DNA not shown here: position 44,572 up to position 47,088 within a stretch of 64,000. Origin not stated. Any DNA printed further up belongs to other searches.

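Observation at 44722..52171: Operon of an AI-2E transporter and two giant domain-less extracytoplasmic proteins (1379 aa and 738 aa)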

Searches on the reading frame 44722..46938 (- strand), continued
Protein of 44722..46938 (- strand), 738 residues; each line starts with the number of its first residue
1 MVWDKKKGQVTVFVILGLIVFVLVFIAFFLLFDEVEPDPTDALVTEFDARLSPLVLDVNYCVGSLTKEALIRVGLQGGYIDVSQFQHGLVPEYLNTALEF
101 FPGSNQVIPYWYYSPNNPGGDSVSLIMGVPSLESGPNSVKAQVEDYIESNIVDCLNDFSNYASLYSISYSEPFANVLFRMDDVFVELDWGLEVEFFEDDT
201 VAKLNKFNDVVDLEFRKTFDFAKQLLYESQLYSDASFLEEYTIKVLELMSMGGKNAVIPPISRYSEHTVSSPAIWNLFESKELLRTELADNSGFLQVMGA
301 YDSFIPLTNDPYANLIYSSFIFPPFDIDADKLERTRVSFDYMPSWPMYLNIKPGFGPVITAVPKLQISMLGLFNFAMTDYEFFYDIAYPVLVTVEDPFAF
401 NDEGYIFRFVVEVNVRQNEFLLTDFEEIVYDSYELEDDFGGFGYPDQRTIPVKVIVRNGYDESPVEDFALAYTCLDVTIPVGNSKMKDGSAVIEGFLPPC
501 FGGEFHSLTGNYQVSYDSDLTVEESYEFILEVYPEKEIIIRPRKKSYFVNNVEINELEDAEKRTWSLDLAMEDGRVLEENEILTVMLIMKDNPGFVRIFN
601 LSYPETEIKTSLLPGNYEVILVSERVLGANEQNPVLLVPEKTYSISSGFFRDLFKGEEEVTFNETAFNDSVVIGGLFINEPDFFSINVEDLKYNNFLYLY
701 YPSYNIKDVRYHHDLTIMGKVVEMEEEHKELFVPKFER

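Call 68: find_related_loci(query=A3, collection=genome_contigs, flank=10000)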
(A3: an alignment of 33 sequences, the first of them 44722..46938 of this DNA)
Query A3 (738 aa) in genome_contigs; peptide patterns used: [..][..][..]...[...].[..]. (x = any residue, [..] = any of these).
600 stretches matched a pattern (row limit reached: there are more); 325 encode a relative of the query (tblastn E <= 1e-3); the best 80 are kept; 80 distinct loci.
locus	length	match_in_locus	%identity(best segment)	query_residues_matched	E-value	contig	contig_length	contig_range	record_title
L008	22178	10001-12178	33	6-737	1e-118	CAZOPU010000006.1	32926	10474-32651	MAG TPA_asm: uncultured Methanosarcinales archaeon isolate SRP167436_co1_361 genome assembly, contig: NODE_1866_length_3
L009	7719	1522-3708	32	4-737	4e-113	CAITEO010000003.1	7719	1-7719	uncultured Candidatus Woesearchaeota archaeon isolate AlinenSediments_bin-1271 genome assembly, contig: bin-1271:003/101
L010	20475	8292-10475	35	6-733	3e-111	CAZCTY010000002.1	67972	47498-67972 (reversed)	MAG TPA_asm: uncultured Methanosarcinales archaeon isolate binchicken_co32_391 genome assembly, contig: NODE_308_length_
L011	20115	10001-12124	27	6-737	2e-60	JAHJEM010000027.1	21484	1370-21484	MAG: Nanoarchaeota archaeon isolate Modern_marine_glass_biofilm.mb.128 Modern_marine_gla.mb.128_k141_223042, whole genom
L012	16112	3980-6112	28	2-737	3e-55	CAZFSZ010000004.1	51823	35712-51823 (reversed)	MAG TPA_asm: uncultured Methanosarcinales archaeon isolate SRP141376_co2_190 genome assembly, contig: NODE_1581_length_5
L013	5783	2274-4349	28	6-680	6e-53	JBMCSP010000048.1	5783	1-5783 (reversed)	MAG: Nanoarchaeota archaeon isolate D1M13_35 NODE_5105_length_5783_cov_4.077514, whole genome shotgun sequence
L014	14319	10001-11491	26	5-503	1e-40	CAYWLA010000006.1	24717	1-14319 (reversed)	MAG TPA_asm: uncultured Methanosarcinales archaeon isolate SRP178699_co1_467 genome assembly, contig: NODE_2294_length_2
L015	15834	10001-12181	25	6-738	2e-40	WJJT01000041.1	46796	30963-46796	MAG: Candidatus Woesearchaeota archaeon isolate Bin_031 k141_2568835, whole genome shotgun sequence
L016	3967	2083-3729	26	6-560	1e-37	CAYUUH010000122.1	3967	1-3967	MAG TPA_asm: uncultured Methanosarcinales archaeon isolate SRP319275_co4_86 genome assembly, contig: NODE_22162_length_3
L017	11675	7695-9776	25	5-735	4e-36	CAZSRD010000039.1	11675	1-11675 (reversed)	MAG TPA_asm: uncultured Methanosarcinales archaeon isolate SRP178699_co1_479 genome assembly, contig: NODE_7450_length_1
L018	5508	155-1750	28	6-543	3e-35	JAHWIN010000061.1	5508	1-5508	MAG: Candidatus Woesearchaeota archaeon isolate YT1_767 k127_46695094, whole genome shotgun sequence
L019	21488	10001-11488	27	61-568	2e-35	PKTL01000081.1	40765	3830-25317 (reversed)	MAG: Candidatus Woesearchaeota archaeon isolate BM511 sc_513, whole genome shotgun sequence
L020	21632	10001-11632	26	6-543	6e-35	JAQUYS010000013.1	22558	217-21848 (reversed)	MAG: Candidatus Nanoarchaeia archaeon isolate STD2_242 NODE_8239_length_22558_cov_3.943961_Sandtown_D2, whole genome sho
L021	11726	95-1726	27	6-543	7e-35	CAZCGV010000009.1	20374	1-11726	MAG TPA_asm: uncultured Methanosarcinales archaeon isolate binchicken_co42_508 genome assembly, contig: NODE_3353_length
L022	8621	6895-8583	25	4-570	1e-34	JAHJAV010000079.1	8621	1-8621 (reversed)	MAG: Nanoarchaeota archaeon isolate Modern_marine.mb.228 Modern_marine.mb.228_k141_1466223, whole genome shotgun sequenc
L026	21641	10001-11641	27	6-545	6e-32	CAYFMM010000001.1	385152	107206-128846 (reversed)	MAG TPA_asm: uncultured Methanosarcinales archaeon isolate ERP019367_co1_44 genome assembly, contig: NODE_30_length_3851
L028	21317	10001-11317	24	5-485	3e-31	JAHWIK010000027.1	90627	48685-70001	MAG: Candidatus Woesearchaeota archaeon isolate YT1_182 k127_52577951, whole genome shotgun sequence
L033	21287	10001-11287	28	5-422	5e-30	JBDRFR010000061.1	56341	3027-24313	MAG: Nanoarchaeota archaeon isolate MEGAHIT-group-1.382 k141_6379124, whole genome shotgun sequence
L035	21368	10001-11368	24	1-527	9e-30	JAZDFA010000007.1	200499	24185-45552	MAG: archaeon isolate MEGAHIT-group-0.177 k141_16485675, whole genome shotgun sequence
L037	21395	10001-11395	24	4-503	2e-28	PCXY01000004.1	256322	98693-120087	MAG: Candidatus Woesearchaeota archaeon CG10_big_fil_rev_8_21_14_0_10_45_16 CG10_8_21_14_0.10_scaffold_6_c, whole genome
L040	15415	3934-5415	25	5-503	1e-41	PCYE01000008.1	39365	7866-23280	MAG: Candidatus Woesearchaeota archaeon CG10_big_fil_rev_8_21_14_0_10_33_12 CG10_8_21_14_0.10_scaffold_662_c, whole geno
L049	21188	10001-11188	27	61-512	4e-27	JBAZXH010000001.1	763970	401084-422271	MAG: Candidatus Pacearchaeota archaeon isolate SO_2017_GW1_51 NODE_49_length_763970_cov_4.841685_OW334_2017, whole genom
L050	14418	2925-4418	27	5-504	2e-47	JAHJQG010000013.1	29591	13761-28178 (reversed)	MAG: Nanoarchaeota archaeon isolate OS_PC_MetaG.mb.100 OS_PC_MetaG.mb.100_k141_87619, whole genome shotgun sequence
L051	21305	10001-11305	26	6-503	7e-27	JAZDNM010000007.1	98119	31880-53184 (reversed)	MAG: archaeon isolate MEGAHIT-group-0.710 k141_4763796, whole genome shotgun sequence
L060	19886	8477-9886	25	6-484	8e-26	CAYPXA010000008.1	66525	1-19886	MAG TPA_asm: uncultured Methanosarcinales archaeon isolate SRP319275_co4_112 genome assembly, contig: NODE_224_length_66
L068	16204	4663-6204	27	5-523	9e-42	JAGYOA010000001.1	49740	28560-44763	Candidatus Woesearchaeota archaeon isolate M55A3 1, whole genome shotgun sequence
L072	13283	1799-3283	24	1-500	1e-24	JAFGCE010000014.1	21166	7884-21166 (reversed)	MAG: Candidatus Woesearchaeota archaeon isolate Zod_Metabat.1084 k87_2790660, whole genome shotgun sequence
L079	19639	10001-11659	26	5-546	1e-23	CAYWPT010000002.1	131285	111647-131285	MAG TPA_asm: uncultured Methanosarcinales archaeon isolate SRP200020_co5_127 genome assembly, contig: NODE_157_length_13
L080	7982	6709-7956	24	52-500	8e-24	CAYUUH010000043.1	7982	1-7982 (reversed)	MAG TPA_asm: uncultured Methanosarcinales archaeon isolate SRP319275_co4_86 genome assembly, contig: NODE_6396_length_79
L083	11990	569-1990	27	4-547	3e-23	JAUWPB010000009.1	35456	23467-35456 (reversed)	MAG: Nanoarchaeota archaeon isolate CSMAG_2465 CSMAG_2465_k141_1025421_length_35456_cov_47.9222, whole genome shotgun se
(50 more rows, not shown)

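Call 82: search_protein_families(library=pfam, proteins=[L072:3807-13028:+, L051:11869-19047:+, L049:11736-19529:+, L037:11952-17417:+], max_evalue=0.001)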
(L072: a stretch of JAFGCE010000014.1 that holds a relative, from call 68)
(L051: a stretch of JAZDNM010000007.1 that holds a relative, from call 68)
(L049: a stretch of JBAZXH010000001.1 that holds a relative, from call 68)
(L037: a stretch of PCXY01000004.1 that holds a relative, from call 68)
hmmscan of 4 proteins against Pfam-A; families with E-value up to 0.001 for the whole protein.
L072:3807-13028:+ (3073 aa): 5 families
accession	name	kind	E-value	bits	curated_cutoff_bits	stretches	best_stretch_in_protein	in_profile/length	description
PF09136.16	Glucodextran_B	-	1.7e-09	37.9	27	0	470-503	42-76/83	Glucodextranase, domain B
PF16656.11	Pur_ac_phosph_N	-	1.2e-07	32.6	30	1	41-100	11-81/93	Purple acid Phosphatase, N-terminal domain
PF00041.27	fn3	-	1.5e-07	31.9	25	0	38-106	9-75/84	Fibronectin type III domain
PF17957.7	Big_7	-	2e-07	32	24.1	0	2469-2532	14-69/70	Bacterial Ig domain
PF19077.6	Big_13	-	1.8e-05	25.6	27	0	239-307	31-101/102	Bacterial Ig-like domain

L051:11869-19047:+ (2392 aa): 2 families
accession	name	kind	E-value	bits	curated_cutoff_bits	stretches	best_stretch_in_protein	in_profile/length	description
PF01520.23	Amidase_3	-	3.9e-55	187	27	1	2208-2389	1-173/174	N-acetylmuramoyl-L-alanine amidase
PF01464.25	SLT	-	2.4e-15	56.6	21.3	1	2044-2154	2-107/117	Transglycosylase SLT domain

L049:11736-19529:+ (2597 aa): 1 family
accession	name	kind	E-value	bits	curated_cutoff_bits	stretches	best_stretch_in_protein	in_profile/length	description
PF18013.6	Phage_lysozyme2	-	9.2e-36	123.5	28.2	1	1847-1991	3-140/140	Phage tail lysozyme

L037:11952-17417:+ (1821 aa): 3 families
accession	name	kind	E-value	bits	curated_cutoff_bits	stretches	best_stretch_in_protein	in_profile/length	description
PF16656.11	Pur_ac_phosph_N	-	3.5e-08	34.3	30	1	36-103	6-83/93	Purple acid Phosphatase, N-terminal domain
PF09136.16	Glucodextran_B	-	2.1e-07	31.2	27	1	230-295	17-82/83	Glucodextranase, domain B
PF00041.27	fn3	-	5.3e-05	23.8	25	1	33-101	3-69/84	Fibronectin type III domain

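Call 83: search_protein_families(library=pfam, proteins=[L012:9232-11832:+, L028:7570-9972:+, L040:9441-11642:+, L080:3189-6557:+, L026:15882-18923:+, L050:8025-11642:+, L060:4878-7694:+, L035:18482-19756:+], max_evalue=0.001)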
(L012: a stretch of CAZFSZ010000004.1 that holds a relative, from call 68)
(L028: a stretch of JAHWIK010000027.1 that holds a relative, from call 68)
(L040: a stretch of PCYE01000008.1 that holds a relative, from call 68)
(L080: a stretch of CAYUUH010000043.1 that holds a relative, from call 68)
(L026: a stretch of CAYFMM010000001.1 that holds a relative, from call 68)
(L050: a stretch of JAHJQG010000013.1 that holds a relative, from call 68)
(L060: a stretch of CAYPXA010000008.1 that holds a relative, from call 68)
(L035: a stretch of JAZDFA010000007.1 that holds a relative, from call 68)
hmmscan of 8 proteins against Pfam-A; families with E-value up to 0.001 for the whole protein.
L012:9232-11832:+ (866 aa): 0 families

L028:7570-9972:+ (800 aa): 0 families

L040:9441-11642:+ (733 aa): 0 families

L080:3189-6557:+ (1122 aa): 0 families

L026:15882-18923:+ (1013 aa): 0 families

L050:8025-11642:+ (1205 aa): 0 families

L060:4878-7694:+ (938 aa): 0 families

L035:18482-19756:+ (424 aa): 2 families
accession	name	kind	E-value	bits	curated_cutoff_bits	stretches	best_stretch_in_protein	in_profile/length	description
PF01520.23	Amidase_3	-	1.9e-55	188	27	1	250-418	1-170/174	N-acetylmuramoyl-L-alanine amidase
PF01464.25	SLT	-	3.6e-12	46.3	21.3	1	83-194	3-104/117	Transglycosylase SLT domain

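Call 110: fold_search(model_id=the predicted structure, library=pdb)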
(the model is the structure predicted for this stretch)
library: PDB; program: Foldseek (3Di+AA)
matches with E <= 10: 986; with E <= 0.001: 9
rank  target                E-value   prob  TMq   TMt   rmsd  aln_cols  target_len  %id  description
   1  6fwv_B                1.2e-05  0.91  0.11  0.14  41.0       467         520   11  The Bacillus anthracis TIE protein (released 2018-08-08)
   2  4oq1                  4.7e-05  0.98  0.13  0.24  21.7       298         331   12  Structure of the Streptococcal ancillary pilin (released 2014-04-23)
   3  8k4q_C                2.1e-04  0.95  0.08  0.24  20.5       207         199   11  Crystal structure of nanobody HuNb103 bound to human interleukin-4 receptor subunit alpha (released 2024-06-26)
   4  4ecn                  3.8e-04  0.94  0.11  0.10  16.1       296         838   10  Crystal structure of a leucine-rich repeat protein (BT_0210) from Bacteroides thetaiotaomicron VPI-5482 at 2.80 A resolu (released 2012-05-23)
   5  5f44_B                4.0e-04  0.96  0.12  0.24  10.5       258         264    9  Crystal structure of shaft pilin spaA from Lactobacillus rhamnosus GG (released 2016-07-20)
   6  6xax_B                4.5e-04  0.41  0.07  0.16  26.8       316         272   12  Structure of a fragment of human fibronectin containing the 11th type III domain, extra domain A, and the 12th type II (released 2021-06-09)
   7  8k4q_A                4.7e-04  0.93  0.08  0.25  19.4       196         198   12  Crystal structure of nanobody HuNb103 bound to human interleukin-4 receptor subunit alpha (released 2024-06-26)
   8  5j4m_A                7.0e-04  0.93  0.11  0.23  11.2       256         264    8  Crystal structure of shaft pilin SpaA from Lactobacillus rhamnosus GG - E269A/D295N double mutant (released 2016-07-20)
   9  5hts_E                8.7e-04  0.92  0.12  0.25  11.3       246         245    8  Crystal structure of shaft pilin spaA from Lactobacillus rhamnosus GG - D295N mutant (released 2016-07-20)
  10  5f44_A                1.0e-03  0.93  0.12  0.26  10.5       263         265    9  Crystal structure of shaft pilin spaA from Lactobacillus rhamnosus GG (released 2016-07-20)
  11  7w6b                  1.1e-03  0.21  0.11  0.10  34.0       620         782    9  Crystal Structure of PitA from pilus islet-2 of Streptococcus oralis (released 2022-06-01)
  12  5j4m_C                1.4e-03  0.96  0.12  0.25  10.9       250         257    9  Crystal structure of shaft pilin SpaA from Lactobacillus rhamnosus GG - E269A/D295N double mutant (released 2016-07-20)
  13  5hbb_A                1.6e-03  0.91  0.12  0.25  10.8       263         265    9  Crystal structure of shaft pilin spaA from Lactobacillus rhamnosus GG - E139A mutant (released 2016-07-20)
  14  3bpn_B                1.6e-03  0.66  0.07  0.21  18.9       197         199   12  Crystal structure of the IL4-IL4R-IL13Ra ternary complex (released 2008-02-05)
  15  6xay_A                1.6e-03  0.21  0.06  0.15  26.8       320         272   10  Structure of a fragment of human fibronectin containing the 10th, 11th and 12th type III domains (released 2021-06-09)
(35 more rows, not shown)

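Call 111: search_protein_families(library=pfam, proteins=[L068:11633-12475:+, L079:17929-18744:+, L015:5035-5799:+, L017:5323-6552:-, L003:12985-14331:-, L017:142-642:+, L003:8798-9274:+, L037:17411-17965:+, L001:8478-9134:-, L002:10058-10795:-], max_evalue=0.01)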
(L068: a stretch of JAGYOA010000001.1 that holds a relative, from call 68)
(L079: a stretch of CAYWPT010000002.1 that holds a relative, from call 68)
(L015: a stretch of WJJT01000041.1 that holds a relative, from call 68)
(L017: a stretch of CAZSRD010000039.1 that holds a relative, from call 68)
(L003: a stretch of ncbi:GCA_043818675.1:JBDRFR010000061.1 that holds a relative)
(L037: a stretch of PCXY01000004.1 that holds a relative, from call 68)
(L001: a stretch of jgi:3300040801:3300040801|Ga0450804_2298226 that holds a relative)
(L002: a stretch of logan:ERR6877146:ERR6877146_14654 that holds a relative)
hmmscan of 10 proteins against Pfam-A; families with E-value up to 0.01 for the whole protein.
L068:11633-12475:+ (280 aa): 0 families

L079:17929-18744:+ (271 aa): 0 families

L015:5035-5799:+ (254 aa): 0 families

L017:5323-6552:- (409 aa): 2 families
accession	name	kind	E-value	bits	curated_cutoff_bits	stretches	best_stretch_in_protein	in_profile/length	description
PF00526.23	Dicty_CTDC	-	0.00078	19.6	27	1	224-240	1-17/24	Dictyostelium (slime mold) repeat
PF07705.17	CARDB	-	0.0013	19.4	22.7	1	106-192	5-87/101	CARDB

L003:12985-14331:- (448 aa): 1 family
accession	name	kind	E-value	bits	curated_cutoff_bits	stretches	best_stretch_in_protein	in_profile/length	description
PF10633.15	NPCBM_assoc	-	0.0066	17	24.4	0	102-177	1-78/78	NPCBM-associated, NEW3 domain of alpha-galactosidase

L017:142-642:+ (166 aa): 0 families

L003:8798-9274:+ (158 aa): 0 families

L037:17411-17965:+ (184 aa): 0 families

L001:8478-9134:- (218 aa): 0 families

L002:10058-10795:- (245 aa): 0 families

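Call 114: find_related_loci(query=A3, collection=viral_contigs, flank=10000)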
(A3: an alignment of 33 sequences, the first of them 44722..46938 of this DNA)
Query A3 (738 aa) in viral_contigs; peptide patterns used: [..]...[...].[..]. (x = any residue, [..] = any of these).
20 stretches matched a pattern, but none encodes a relative of the query by tblastn (E <= 1e-3).

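Call 122: search_protein_families(library=phrogs, proteins=[window:44722-46938:-], max_evalue=0.01)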
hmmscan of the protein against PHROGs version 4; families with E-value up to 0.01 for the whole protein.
window:44722-46938:- (738 aa): 0 families
